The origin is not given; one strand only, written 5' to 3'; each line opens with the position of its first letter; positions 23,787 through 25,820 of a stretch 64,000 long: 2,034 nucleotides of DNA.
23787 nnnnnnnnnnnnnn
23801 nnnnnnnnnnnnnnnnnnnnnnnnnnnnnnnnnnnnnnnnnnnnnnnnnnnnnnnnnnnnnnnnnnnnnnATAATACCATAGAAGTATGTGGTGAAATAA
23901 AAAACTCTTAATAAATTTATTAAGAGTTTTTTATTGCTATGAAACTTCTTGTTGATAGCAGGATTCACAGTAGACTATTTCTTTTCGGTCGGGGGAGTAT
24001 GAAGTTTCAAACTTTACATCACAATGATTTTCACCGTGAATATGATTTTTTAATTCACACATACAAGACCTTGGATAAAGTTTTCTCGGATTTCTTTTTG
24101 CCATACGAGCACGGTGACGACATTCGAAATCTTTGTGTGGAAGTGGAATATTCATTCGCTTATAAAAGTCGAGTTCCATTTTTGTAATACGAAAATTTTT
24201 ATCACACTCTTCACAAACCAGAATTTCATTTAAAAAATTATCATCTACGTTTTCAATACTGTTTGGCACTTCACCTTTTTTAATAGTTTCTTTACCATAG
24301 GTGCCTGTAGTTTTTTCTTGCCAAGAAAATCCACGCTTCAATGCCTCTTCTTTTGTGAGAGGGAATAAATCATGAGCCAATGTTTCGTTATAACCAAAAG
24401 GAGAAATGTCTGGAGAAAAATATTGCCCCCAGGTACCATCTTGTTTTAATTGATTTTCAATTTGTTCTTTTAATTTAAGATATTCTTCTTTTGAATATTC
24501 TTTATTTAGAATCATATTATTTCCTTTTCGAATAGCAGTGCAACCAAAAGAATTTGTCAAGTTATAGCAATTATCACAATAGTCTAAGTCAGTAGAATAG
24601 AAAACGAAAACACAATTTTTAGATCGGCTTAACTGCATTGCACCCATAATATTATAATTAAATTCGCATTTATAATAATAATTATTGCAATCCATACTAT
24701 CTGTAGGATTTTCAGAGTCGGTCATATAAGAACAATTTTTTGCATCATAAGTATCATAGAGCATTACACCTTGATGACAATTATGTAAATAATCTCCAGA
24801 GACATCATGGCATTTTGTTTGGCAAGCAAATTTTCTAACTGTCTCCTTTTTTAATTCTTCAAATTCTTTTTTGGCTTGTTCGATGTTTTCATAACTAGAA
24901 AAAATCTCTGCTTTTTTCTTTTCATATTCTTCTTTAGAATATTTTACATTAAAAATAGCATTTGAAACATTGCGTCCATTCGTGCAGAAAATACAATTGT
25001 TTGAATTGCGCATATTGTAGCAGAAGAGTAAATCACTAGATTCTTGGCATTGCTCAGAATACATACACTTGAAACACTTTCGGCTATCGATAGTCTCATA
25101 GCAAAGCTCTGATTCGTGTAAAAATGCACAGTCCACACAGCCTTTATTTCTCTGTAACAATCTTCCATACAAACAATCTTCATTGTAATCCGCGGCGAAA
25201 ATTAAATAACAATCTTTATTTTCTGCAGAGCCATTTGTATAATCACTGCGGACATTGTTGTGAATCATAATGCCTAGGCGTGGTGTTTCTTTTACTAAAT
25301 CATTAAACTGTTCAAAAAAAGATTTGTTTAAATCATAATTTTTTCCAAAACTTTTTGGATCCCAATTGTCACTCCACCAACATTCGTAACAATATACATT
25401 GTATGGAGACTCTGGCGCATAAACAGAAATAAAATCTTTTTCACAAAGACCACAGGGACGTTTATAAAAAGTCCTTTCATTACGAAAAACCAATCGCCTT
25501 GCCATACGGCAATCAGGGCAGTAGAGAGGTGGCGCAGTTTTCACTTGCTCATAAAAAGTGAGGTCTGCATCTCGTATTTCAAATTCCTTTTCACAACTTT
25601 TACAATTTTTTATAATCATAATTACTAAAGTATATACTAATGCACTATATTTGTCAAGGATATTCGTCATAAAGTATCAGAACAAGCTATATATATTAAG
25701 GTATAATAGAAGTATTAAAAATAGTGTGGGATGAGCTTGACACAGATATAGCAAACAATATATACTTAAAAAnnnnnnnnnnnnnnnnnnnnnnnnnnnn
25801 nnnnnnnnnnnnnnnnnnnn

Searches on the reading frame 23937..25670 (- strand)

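Call 7: search_protein_families(library=ncbifam, proteins=[window:23937-25670:-])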
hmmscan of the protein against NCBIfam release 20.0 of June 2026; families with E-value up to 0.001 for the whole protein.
window:23937-25670:- (577 aa): 0 families

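Call 36: search_protein_families(library=pfam, max_evalue=0.01, proteins=[window:23937-25670:-])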
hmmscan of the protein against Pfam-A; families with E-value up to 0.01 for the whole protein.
window:23937-25670:- (577 aa): 1 family
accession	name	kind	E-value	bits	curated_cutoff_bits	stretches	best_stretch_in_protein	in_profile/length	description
PF13451.12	zf_Tbcl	-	0.0037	17.6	24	1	22-59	6-44/48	Probable treble clef domain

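Call 37: search_protein_families(library=phrogs, max_evalue=0.01, proteins=[window:23937-25670:-])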
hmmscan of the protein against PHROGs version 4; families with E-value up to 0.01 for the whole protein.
window:23937-25670:- (577 aa): 0 families

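Call 66: search_protein_families(library=padloc, max_evalue=0.01, proteins=[window:23937-25670:-])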
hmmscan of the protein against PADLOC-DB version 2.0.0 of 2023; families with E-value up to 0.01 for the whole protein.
window:23937-25670:- (577 aa): 0 families
